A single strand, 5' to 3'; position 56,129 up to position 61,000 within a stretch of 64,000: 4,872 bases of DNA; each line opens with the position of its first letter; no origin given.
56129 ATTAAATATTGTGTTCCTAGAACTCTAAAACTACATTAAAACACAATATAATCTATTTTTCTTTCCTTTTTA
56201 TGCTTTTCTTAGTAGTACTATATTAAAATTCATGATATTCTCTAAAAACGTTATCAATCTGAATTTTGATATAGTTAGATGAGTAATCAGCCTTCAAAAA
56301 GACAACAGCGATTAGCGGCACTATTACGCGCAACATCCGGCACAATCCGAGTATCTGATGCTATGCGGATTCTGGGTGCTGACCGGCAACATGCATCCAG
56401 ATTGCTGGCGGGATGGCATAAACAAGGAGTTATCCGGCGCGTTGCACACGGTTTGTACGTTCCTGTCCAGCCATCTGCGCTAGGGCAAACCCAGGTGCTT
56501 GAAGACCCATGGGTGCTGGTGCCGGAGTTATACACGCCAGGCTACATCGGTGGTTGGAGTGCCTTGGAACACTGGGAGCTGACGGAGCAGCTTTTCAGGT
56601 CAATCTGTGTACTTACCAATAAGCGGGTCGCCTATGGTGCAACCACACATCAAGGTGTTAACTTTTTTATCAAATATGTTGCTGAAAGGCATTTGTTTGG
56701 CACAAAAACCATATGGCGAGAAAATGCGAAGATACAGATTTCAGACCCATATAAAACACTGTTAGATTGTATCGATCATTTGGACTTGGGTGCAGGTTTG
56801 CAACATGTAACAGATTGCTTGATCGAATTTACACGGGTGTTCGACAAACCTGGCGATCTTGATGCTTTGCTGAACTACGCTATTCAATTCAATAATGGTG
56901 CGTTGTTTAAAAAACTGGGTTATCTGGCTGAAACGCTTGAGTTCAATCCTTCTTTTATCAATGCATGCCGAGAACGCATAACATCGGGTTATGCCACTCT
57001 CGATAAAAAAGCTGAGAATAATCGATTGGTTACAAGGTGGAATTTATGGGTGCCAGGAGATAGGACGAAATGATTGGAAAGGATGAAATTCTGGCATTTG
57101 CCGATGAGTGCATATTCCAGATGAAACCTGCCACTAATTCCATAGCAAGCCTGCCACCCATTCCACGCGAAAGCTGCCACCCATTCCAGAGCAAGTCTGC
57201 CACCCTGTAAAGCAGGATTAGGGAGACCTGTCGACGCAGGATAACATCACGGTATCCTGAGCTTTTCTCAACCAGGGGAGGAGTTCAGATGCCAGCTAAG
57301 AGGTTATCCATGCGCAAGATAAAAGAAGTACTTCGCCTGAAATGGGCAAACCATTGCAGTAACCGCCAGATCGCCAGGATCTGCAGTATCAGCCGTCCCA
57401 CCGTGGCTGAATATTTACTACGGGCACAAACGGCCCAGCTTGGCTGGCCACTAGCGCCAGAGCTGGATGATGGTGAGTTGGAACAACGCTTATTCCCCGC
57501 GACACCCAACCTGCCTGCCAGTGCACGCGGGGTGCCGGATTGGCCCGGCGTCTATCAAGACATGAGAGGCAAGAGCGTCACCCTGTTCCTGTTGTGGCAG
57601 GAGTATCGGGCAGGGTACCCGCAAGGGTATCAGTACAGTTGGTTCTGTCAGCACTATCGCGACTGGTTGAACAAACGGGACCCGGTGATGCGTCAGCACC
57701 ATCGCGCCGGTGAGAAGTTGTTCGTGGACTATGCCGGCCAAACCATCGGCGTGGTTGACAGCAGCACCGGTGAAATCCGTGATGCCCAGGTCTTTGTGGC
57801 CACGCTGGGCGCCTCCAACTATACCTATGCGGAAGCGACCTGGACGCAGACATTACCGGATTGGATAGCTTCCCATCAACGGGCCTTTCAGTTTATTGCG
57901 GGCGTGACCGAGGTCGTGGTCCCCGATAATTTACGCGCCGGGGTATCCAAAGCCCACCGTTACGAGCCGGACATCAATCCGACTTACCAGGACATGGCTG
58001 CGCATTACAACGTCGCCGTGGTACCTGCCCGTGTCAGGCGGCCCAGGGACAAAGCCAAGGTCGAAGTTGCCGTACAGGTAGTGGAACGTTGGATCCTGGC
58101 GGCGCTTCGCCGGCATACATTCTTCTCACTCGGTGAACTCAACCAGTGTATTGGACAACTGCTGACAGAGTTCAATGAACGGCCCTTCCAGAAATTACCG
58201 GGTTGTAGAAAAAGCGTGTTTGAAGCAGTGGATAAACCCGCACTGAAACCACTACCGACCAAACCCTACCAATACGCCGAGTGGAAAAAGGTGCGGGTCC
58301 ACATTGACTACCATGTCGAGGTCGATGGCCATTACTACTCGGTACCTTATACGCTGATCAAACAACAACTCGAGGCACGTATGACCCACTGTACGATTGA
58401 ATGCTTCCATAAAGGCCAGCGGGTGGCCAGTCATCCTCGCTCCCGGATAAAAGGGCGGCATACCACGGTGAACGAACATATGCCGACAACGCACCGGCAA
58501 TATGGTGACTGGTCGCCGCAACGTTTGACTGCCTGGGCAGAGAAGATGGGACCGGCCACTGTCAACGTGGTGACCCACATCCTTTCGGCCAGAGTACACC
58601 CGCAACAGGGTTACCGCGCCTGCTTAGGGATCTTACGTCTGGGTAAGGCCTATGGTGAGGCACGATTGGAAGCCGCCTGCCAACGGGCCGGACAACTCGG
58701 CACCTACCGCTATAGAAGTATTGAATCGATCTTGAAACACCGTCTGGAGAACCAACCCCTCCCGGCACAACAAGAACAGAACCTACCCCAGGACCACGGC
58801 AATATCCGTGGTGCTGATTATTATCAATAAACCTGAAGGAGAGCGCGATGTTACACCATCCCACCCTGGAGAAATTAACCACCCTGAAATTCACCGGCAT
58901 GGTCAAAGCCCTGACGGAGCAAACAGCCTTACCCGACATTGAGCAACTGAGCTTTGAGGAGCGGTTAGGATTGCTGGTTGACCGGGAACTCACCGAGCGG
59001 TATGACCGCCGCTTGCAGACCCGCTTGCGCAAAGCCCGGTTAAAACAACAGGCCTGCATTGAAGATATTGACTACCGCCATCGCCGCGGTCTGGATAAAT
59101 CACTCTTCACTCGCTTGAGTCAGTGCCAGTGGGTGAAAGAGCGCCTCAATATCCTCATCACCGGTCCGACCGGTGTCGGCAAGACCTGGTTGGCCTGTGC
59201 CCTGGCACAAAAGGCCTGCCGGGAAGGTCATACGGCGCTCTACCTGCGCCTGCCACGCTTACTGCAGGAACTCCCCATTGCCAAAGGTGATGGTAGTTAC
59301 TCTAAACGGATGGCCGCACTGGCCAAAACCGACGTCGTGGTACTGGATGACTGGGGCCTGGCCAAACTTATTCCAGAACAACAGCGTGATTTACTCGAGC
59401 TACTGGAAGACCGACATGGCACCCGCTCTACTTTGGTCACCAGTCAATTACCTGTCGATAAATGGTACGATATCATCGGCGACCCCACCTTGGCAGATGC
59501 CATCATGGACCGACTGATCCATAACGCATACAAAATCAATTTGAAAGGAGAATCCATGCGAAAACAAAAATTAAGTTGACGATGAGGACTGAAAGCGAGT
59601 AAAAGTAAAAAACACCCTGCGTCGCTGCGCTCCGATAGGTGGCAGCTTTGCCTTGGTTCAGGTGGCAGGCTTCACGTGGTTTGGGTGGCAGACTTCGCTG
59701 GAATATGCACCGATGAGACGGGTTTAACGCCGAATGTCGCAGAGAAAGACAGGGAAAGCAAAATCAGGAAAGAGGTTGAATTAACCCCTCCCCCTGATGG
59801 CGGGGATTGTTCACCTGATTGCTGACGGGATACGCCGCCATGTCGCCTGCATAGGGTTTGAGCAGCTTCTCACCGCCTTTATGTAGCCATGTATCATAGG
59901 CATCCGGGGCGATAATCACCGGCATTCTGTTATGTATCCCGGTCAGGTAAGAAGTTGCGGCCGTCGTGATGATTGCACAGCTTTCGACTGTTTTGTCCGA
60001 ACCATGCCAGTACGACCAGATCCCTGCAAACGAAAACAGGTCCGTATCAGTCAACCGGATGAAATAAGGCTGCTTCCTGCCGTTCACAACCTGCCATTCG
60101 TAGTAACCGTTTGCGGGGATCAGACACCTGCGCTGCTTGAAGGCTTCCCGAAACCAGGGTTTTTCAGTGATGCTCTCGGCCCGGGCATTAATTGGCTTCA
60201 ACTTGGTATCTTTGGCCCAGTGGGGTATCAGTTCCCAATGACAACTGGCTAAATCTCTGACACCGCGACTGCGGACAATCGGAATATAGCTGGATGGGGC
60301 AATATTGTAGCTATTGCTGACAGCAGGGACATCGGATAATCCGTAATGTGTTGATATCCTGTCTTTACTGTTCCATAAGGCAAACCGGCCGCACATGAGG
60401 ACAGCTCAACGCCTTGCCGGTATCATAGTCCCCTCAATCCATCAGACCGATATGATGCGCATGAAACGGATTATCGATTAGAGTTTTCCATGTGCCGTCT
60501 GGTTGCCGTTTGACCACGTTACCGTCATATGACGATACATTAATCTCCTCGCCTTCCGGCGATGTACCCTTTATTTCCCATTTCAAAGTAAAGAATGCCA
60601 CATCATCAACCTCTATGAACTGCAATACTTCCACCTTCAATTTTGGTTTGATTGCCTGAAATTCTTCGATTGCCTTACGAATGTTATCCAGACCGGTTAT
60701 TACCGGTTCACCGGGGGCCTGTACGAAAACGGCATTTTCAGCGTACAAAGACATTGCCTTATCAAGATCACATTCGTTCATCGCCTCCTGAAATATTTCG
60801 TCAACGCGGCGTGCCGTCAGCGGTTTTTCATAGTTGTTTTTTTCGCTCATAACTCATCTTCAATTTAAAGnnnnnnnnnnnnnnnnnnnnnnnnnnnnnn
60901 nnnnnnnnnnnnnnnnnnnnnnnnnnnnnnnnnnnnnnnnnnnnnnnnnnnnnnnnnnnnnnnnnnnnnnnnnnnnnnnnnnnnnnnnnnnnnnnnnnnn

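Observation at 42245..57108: Dense addiction/defence-module neighbourhood: DinJ-YafQ, RHH-PIN, HigBA-like, and an orphan AbiEi whose AbiEii toxin was destroyed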

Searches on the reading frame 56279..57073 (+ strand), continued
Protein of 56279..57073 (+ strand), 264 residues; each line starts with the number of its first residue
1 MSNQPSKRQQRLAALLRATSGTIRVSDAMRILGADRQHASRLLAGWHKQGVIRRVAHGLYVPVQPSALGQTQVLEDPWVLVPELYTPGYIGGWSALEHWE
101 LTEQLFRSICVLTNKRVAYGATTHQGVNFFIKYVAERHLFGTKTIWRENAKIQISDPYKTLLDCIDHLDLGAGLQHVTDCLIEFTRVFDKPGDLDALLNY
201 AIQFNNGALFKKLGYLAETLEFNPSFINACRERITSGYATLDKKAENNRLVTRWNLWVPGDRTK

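Call 60: find_encoding_contigs(protein=P0005, flank=4000, max_places=3)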
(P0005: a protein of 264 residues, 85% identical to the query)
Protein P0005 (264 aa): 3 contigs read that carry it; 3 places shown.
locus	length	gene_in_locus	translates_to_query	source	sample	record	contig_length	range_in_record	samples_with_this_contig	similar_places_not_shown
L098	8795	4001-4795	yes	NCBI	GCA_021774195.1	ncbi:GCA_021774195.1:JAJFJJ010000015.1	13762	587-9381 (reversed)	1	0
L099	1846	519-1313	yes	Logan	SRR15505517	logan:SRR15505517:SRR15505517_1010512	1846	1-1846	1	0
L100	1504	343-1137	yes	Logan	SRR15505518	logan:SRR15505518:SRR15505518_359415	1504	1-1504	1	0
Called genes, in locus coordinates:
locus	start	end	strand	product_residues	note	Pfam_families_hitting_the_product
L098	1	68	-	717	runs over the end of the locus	PF13721:SecD-TM1, PF21760:SecD_1st, PF22599:SecDF_P1_head, PF02355:SecD_SecF_C, PF03176:MMPL (weak)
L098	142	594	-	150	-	PF02699:YajC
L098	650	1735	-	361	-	PF01702:TGT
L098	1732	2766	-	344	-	PF02547:Queuosine_synth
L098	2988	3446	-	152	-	-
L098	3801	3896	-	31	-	-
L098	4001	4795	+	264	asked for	PF13338:AbiEi_4 (weak)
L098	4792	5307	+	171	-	PF08843:AbiEii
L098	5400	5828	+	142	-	PF01797:Y1_Tnp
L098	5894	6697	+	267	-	PF08843:AbiEii, PF13280:WYL (weak)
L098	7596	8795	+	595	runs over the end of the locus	?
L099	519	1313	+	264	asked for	PF13338:AbiEi_4 (weak)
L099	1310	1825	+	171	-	PF08843:AbiEii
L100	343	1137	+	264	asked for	PF13338:AbiEi_4 (weak)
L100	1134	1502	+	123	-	?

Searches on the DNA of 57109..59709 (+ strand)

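Call 66: search_dna_similar(query=window:57109-59709:+, collection=plasmids, mode=near, max_rows=5)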
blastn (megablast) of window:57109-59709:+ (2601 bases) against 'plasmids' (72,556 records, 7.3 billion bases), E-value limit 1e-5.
Records with a match: 2; places in all: 2; records where one place covers at least 80% of the query: 1.
Best place of each record, by identity: 60-80% 2.
By first word of the organism name: Marinobacter 2.
By predicted mobility (MOB-suite, as given by PLSDB): non-mobilizable 2.
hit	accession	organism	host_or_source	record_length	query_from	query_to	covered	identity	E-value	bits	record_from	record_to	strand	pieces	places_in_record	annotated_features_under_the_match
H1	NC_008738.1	Marinobacter nauticus VT8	-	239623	1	2582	99%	70.5%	1e-120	442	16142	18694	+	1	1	istA: IS21-like element ISSpu5 family transposase | istB: IS21-like element ISSpu5 family helper ATPase IstB | hypothetical protein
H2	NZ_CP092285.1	Marinobacter sp. M3C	-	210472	1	238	9%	76.2%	8e-23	117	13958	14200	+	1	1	hypothetical protein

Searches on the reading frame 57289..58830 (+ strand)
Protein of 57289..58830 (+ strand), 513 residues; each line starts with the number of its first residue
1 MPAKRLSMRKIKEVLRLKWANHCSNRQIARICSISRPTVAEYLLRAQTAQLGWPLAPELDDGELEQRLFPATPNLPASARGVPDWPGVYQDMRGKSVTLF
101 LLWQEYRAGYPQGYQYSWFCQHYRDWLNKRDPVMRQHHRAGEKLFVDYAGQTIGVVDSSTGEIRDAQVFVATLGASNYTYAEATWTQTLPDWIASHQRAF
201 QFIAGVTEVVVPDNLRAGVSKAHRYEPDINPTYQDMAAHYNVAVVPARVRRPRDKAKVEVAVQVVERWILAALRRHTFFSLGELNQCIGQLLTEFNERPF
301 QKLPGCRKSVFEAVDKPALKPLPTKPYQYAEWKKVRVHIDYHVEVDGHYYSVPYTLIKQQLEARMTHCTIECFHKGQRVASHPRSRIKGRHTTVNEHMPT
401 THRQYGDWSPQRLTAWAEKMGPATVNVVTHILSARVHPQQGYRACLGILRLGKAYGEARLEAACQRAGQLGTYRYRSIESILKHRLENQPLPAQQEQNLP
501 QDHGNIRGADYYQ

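Call 9: search_protein_families(library=pfam, proteins=[window:57289-58830:+], max_evalue=0.001)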
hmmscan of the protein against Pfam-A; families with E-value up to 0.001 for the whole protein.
window:57289-58830:+ (513 aa): 2 families
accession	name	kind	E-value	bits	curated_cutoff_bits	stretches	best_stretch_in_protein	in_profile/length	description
PF22483.2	Mu-transpos_C_2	-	2.1e-22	79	27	1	322-392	1-71/73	Mu transposase, C-terminal domain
PF00665.32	rve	-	2.4e-08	34.6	32.6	1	160-252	22-102/102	Integrase core domain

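Call 46: find_encoding_contigs(protein=window:57289-58830:+, flank=4000, max_places=10)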
Protein window:57289-58830:+ (513 aa): 5 contigs read that carry it; 5 places shown.
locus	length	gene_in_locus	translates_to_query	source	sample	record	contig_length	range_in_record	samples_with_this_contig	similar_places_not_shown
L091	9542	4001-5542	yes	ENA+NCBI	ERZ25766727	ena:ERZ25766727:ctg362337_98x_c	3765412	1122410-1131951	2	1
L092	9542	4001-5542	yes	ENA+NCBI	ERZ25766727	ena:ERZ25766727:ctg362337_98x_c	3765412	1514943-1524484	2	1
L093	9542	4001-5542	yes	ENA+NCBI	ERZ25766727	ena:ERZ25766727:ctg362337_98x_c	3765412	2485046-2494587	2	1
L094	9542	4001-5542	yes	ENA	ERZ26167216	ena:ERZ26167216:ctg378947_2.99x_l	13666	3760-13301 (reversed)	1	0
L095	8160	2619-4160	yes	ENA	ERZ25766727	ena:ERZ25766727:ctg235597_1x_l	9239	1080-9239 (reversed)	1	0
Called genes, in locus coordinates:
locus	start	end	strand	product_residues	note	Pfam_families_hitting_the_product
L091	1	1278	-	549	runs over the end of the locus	PF01609:DDE_Tnp_1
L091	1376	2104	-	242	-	PF00872:Transposase_mut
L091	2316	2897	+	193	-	-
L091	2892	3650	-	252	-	PF01695:IstB_IS21, PF00308:Bac_DnaA, PF13191:AAA_16 (weak)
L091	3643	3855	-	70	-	-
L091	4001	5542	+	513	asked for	PF00665:rve, PF22483:Mu-transpos_C_2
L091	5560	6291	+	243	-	PF01695:IstB_IS21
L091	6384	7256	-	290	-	PF27155:Y4rL_C (weak)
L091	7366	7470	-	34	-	-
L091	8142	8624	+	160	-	PF00665:rve, PF13683:rve_3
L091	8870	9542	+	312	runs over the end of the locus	PF13676:TIR_2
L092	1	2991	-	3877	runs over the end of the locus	PF00041:fn3 (weak), PF13205:Big_5 (faint), PF16709:SCAB-Ig (faint), PF23197:IG_AIR9 (faint), PF00041:fn3, PF13753:SWM_repeat, PF03160:Calx-beta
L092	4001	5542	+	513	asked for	PF00665:rve, PF22483:Mu-transpos_C_2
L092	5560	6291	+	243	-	PF01695:IstB_IS21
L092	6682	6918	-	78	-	PF13808:DDE_Tnp_1_assoc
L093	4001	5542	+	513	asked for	PF00665:rve, PF22483:Mu-transpos_C_2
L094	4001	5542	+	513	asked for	PF00665:rve, PF22483:Mu-transpos_C_2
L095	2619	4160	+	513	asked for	PF00665:rve, PF22483:Mu-transpos_C_2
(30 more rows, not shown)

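Call 48: search_protein_families(library=ncbifam, proteins=[window:57289-58830:+], max_evalue=0.1)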
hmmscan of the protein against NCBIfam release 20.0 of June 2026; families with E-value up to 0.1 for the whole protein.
window:57289-58830:+ (513 aa): 6 families
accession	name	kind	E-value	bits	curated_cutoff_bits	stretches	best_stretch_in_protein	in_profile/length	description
NF033546.1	transpos_IS21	equivalog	7.2e-92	308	160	1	15-324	1-294/294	IS21 family transposase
NF038385.1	IS66_access_TnpA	equivalog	6e-08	32.5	150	1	11-75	5-69/190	IS66-like element accessory protein TnpA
NF033577.2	transpos_IS481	equivalog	1.8e-05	24.4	224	1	163-302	145-274/284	IS481 family transposase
TIGR02937.1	sigma70-ECF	superfamily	0.00049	19.8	42.9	1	12-46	123-157/165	sigma-70 family RNA polymerase sigma factor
NF009405.0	PRK12767.1-4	equivalog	0.047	12.7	390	1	321-427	146-250/320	carbamoyl phosphate synthase-like protein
NF053881.1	TransRegDeoRBac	equivalog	0.087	12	420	0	9-47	7-45/311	DNA-binding transcriptional repressor DeoR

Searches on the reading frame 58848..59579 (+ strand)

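Call 9: search_protein_families(library=pfam, proteins=[window:58848-59579:+], max_evalue=0.001)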
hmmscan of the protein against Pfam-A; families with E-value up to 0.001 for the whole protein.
window:58848-59579:+ (243 aa): 8 families
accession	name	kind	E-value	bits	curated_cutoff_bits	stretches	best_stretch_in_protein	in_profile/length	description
PF01695.23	IstB_IS21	-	9.3e-76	254.9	24.1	1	9-241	2-234/238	IstB-like ATP binding protein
PF14532.12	Sigma54_activ_2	-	2.5e-05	24.9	25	1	86-199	10-106/138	Sigma-54 interaction domain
PF07728.20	AAA_5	-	2.7e-05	24.6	22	1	101-190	1-94/139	AAA domain (dynein-related subfamily)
PF20720.3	nSTAND3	-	5e-05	23.5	27.2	1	97-134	15-52/155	Novel STAND NTPase 3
PF00158.32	Sigma54_activat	-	0.00017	21.8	20.2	0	94-135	17-58/168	Sigma-54 interaction domain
PF13401.12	AAA_22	-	0.00042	21.1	27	0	98-136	4-42/130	AAA domain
PF04851.21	ResIII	-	0.00051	20.4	22.5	1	65-128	6-52/164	Type III restriction enzyme, res subunit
PF00004.35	AAA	-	0.00057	20.8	21.2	0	102-168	1-65/131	ATPase family associated with various cellular activities (AAA)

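Call 48: search_protein_families(library=ncbifam, proteins=[window:58848-59579:+], max_evalue=0.1)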
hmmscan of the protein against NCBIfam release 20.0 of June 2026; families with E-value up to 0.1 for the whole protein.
window:58848-59579:+ (243 aa): 43 families (the best 25 are shown)
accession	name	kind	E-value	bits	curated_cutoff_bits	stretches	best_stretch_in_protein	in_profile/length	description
NF038214.1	IS21_help_AAA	equivalog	5.8e-80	268.3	200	1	10-240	1-231/232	IS21-like element helper ATPase IstB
NF005098.0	PRK06526.1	subfamily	1.3e-38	132.9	296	1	18-240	28-250/266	transposase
NF006616.1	PRK09183.1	subfamily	9.4e-32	110.3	300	1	11-240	12-243/253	IS21-like element helper ATPase IstB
NF006038.0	PRK08181.1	subfamily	1.5e-27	96.6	317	1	39-240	46-248/271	transposase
NF005304.0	PRK06835.1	equivalog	2.2e-16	59.9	215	1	97-241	181-323/330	ATP-binding protein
NF005992.0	PRK08116.1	subfamily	1.5e-13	50.6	189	1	94-241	109-255/269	hypothetical protein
NF006505.0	PRK08939.1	equivalog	2e-13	50.3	228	1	66-239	121-305/306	primosomal protein DnaI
TIGR03420.1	DnaA_homol_Hda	equivalog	3.5e-07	30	194.8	1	84-199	23-129/226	DnaA regulatory inactivator Hda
NF009043.0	PRK12377.1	subfamily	6e-07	29.3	389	1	101-239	103-239/248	ATP-binding protein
NF006799.0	PRK09302.1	equivalog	2.1e-05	23.3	408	1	101-133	275-307/515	circadian clock protein KaiC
NF001154.0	PRK00149.3-3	equivalog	0.00013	21.1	410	1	102-189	153-244/462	chromosomal replication initiator protein DnaA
TIGR03499.1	FlhF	equivalog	0.00066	19.8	174.15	1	19-123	124-222/286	flagellar biosynthesis GTPase FlhF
NF010248.0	PRK13695.1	equivalog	0.0011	18.7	156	1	98-128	2-32/180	NTPase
NF038308.1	RNA_repair_RtcR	equivalog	0.0011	17.9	650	1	43-118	152-223/530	RNA repair transcriptional activator RtcR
NF053861.1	DS8_antiphage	equivalog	0.0013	16.5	790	1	92-205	363-488/994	anti-phage protein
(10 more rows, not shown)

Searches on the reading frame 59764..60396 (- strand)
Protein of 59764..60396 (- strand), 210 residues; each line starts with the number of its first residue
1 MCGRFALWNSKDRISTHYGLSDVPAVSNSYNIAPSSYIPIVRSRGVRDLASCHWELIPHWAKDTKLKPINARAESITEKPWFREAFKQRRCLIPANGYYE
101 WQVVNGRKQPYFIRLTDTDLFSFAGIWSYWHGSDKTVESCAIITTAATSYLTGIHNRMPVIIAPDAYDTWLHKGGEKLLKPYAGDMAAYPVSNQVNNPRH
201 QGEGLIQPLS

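Call 9: search_protein_families(library=pfam, proteins=[window:59764-60396:-], max_evalue=0.001)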
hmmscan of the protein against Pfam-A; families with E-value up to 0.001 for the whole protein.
window:59764-60396:- (210 aa): 1 family
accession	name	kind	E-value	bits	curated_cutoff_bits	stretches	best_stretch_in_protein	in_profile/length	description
PF02586.19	SRAP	-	4.7e-68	229.4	27.1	1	1-198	1-214/214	SOS response associated peptidase (SRAP)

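Call 35: search_protein_families(library=padloc, proteins=[window:59764-60396:-], max_evalue=0.001)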
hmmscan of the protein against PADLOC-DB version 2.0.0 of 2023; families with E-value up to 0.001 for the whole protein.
window:59764-60396:- (210 aa): 0 families

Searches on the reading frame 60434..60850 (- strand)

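Call 34: search_protein_families(library=pfam, proteins=[window:60434-60850:-], max_evalue=1)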
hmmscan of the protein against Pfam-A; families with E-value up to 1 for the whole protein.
window:60434-60850:- (138 aa): 7 families
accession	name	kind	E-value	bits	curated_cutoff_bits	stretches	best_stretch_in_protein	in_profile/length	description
PF12680.13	SnoaL_2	-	1.1e-12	48.8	27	1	20-106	4-87/102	SnoaL-like domain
PF14534.12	DUF4440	-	5.7e-11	43.2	25.2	1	14-122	2-106/107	Domain of unknown function (DUF4440)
PF07366.18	SnoaL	-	1.6e-07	31.6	28.4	1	15-106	2-98/126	SnoaL-like polyketide cyclase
PF13474.12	SnoaL_3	-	4.7e-07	30.6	22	1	20-122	8-110/121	SnoaL-like domain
PF02136.26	NTF2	-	0.0023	18.8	21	1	22-95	11-84/116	Nuclear transport factor 2 (NTF2) domain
PF13577.12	SnoaL_4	-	0.0094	16.4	24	1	23-63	19-59/126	SnoaL-like domain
PF07858.18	LEH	-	0.04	14.7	24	1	14-74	4-61/122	Limonene-1,2-epoxide hydrolase catalytic domain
